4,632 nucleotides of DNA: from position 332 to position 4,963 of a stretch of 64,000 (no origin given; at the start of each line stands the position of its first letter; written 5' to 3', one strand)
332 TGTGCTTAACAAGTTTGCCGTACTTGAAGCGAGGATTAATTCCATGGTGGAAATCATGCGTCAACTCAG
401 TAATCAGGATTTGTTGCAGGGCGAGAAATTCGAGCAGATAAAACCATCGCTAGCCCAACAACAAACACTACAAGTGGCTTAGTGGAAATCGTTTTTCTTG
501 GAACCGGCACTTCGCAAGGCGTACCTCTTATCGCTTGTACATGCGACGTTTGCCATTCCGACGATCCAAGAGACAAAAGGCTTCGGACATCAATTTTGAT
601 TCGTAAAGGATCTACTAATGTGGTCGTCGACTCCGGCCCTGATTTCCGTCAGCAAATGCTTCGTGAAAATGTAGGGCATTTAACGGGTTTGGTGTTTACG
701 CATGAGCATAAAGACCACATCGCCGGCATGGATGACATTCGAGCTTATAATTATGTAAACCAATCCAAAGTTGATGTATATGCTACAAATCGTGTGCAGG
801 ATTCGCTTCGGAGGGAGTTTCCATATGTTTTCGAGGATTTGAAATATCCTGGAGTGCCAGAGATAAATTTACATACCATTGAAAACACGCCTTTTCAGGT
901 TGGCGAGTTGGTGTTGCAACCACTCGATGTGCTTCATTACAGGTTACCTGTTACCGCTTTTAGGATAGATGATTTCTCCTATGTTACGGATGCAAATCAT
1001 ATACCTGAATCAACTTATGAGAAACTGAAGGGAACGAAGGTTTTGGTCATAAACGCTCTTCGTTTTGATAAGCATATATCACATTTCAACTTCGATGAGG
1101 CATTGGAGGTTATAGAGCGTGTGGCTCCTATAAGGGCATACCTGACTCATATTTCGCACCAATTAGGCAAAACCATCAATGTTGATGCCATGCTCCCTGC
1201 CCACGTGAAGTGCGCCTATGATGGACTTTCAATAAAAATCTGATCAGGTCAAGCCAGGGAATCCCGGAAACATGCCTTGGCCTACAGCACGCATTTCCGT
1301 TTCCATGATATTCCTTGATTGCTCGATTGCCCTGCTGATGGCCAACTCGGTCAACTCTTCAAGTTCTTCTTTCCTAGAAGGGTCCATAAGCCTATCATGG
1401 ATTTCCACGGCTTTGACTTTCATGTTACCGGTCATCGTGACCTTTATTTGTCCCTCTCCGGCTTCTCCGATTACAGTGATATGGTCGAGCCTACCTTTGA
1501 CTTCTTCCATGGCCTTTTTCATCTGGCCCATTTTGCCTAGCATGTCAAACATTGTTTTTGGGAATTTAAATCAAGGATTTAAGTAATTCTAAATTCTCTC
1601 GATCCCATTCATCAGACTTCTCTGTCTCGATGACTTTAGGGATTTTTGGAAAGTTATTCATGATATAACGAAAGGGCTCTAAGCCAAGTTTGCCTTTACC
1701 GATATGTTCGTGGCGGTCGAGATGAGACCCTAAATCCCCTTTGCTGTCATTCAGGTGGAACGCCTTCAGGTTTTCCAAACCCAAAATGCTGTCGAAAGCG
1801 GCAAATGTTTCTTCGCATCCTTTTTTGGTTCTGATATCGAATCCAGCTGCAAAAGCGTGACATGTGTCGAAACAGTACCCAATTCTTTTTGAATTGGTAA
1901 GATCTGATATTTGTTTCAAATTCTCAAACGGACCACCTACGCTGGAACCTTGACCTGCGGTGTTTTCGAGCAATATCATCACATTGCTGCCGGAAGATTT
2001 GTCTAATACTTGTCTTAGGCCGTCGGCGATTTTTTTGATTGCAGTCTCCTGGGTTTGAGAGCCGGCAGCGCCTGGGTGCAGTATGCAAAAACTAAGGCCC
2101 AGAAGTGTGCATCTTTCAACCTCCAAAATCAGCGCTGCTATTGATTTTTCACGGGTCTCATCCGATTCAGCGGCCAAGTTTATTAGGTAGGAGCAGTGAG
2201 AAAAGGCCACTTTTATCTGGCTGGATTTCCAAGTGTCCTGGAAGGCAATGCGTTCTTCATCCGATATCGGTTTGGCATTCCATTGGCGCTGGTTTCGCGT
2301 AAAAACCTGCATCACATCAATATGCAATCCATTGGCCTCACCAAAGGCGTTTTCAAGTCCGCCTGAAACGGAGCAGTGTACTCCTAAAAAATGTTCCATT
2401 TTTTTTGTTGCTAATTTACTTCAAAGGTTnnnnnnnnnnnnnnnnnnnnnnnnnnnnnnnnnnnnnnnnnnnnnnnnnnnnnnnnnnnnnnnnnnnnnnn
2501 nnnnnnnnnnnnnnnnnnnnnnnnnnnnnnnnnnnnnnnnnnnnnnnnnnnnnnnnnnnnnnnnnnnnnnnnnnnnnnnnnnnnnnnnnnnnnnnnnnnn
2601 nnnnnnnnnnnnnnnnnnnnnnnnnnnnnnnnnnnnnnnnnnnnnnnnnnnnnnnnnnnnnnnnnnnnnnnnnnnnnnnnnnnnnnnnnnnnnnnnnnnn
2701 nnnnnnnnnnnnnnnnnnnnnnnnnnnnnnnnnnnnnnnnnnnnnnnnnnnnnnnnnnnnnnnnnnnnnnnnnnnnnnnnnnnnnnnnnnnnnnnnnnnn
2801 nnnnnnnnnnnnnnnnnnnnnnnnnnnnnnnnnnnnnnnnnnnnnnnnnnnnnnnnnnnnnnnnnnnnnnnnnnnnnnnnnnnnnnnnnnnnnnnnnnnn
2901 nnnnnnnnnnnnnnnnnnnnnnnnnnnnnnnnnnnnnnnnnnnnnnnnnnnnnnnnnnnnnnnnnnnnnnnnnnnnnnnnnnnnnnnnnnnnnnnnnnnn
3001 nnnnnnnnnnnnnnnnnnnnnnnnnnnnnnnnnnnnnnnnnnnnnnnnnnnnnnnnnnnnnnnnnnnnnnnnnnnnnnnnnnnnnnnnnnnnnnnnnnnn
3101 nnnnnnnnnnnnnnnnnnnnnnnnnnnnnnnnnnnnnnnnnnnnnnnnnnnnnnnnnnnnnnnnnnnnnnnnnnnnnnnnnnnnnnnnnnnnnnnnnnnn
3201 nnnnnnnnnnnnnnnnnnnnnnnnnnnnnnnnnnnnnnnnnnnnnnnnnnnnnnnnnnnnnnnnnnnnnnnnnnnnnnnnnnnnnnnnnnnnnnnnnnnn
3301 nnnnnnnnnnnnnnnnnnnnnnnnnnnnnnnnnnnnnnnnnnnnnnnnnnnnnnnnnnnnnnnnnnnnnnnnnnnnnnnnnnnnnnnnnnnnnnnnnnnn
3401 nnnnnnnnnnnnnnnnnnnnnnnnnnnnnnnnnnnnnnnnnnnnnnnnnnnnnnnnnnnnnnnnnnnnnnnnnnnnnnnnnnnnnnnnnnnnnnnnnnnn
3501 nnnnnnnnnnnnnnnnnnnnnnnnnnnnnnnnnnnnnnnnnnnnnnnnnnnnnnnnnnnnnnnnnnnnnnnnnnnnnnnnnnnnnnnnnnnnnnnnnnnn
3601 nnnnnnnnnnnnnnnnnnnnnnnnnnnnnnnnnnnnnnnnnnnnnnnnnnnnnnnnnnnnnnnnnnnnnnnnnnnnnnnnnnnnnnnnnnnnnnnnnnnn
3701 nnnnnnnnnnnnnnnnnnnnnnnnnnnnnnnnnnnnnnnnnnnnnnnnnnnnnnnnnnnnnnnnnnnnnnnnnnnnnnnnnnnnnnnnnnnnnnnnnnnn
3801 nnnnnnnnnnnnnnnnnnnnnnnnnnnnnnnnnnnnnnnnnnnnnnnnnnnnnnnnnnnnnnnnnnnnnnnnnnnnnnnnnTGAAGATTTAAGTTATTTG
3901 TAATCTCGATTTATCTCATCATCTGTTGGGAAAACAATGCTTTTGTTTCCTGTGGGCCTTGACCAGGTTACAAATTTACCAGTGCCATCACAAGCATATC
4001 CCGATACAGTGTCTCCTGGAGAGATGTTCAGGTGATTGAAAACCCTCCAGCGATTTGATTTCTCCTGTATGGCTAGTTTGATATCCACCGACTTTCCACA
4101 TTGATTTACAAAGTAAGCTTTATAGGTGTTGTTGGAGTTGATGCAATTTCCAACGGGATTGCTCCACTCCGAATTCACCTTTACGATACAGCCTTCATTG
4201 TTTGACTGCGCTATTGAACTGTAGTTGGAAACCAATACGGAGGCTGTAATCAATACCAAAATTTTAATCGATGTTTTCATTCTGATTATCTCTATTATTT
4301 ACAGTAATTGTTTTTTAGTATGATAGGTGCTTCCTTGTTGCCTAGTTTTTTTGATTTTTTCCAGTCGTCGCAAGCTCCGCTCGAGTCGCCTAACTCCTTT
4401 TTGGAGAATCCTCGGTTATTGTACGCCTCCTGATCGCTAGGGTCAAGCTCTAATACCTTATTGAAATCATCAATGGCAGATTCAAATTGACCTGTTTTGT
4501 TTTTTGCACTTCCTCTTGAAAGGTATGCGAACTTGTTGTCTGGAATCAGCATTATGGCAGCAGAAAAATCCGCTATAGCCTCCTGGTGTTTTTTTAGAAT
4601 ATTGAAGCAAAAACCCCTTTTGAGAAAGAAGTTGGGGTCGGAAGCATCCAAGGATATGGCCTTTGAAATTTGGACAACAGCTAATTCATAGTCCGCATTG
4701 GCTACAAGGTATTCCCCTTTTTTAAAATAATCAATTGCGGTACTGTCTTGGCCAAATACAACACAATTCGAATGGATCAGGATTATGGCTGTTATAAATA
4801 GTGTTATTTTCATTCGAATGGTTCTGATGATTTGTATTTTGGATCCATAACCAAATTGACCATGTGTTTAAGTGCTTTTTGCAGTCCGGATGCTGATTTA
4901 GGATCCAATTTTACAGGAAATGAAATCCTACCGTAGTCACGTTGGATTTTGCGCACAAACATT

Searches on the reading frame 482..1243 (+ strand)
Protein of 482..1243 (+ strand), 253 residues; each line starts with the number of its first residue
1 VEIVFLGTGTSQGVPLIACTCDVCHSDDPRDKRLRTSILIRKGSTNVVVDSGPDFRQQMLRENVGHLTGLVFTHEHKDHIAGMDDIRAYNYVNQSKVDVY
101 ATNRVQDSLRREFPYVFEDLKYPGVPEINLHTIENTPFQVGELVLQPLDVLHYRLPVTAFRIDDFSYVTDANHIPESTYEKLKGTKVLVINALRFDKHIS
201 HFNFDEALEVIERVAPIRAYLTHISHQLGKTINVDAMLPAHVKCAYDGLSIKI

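Call 41: search_protein_families(library=pfam, proteins=[window:482-1243:+], max_evalue=0.00001)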
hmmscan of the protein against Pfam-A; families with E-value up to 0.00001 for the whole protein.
window:482-1243:+ (253 aa): 2 families
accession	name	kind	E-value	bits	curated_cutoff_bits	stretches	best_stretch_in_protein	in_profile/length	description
PF12706.13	Lactamase_B_2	-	1.1e-35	123.4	27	1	45-224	1-200/200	Beta-lactamase superfamily domain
PF00753.33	Lactamase_B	-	5e-08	33.6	22.7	1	35-137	6-113/196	Metallo-beta-lactamase superfamily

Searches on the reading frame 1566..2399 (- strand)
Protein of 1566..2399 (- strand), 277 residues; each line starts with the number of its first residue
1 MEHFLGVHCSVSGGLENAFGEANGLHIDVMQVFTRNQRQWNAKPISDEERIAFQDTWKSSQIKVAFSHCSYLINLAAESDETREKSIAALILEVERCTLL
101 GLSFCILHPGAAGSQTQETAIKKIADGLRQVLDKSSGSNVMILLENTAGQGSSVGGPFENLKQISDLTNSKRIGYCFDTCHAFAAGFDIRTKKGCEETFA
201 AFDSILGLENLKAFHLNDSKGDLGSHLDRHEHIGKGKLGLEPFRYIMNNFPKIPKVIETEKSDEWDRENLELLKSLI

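Call 41: search_protein_families(library=pfam, proteins=[window:1566-2399:-], max_evalue=0.00001)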
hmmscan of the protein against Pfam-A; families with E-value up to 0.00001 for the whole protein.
window:1566-2399:- (277 aa): 1 family
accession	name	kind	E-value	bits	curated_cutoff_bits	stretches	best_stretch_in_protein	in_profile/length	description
PF01261.30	AP_endonuc_2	-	2.7e-51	175.1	31.1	1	27-275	9-248/249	Xylose isomerase-like TIM barrel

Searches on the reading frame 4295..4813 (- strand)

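Call 41: search_protein_families(library=pfam, proteins=[window:4295-4813:-], max_evalue=0.00001)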
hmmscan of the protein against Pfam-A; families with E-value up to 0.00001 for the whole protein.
window:4295-4813:- (172 aa): 8 families
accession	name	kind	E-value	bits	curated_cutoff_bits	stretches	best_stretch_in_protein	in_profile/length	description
PF00515.34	TPR_1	-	4.1e-19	68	27.8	1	96-127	3-34/34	Tetratricopeptide repeat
PF13414.12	TPR_11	-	1.2e-17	63.7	26.8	1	101-142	1-42/42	TPR repeat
PF13181.12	TPR_8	-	2.7e-14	52.5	25.7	0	96-126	3-33/34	Tetratricopeptide repeat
PF07719.23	TPR_2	-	1.2e-13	50.5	27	0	106-127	13-34/34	Tetratricopeptide repeat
PF13431.12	TPR_17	-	4.7e-11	42.5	24.4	0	117-147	2-32/34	Tetratricopeptide repeat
PF13432.12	TPR_16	-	5.6e-07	30.3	32.7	0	31-87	2-58/65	Tetratricopeptide repeat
PF13428.12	TPR_14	-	6.1e-07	30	23.5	0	96-133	3-40/44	Tetratricopeptide repeat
PF13371.12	TPR_9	-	4.6e-06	27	35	0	74-130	9-65/73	Tetratricopeptide repeat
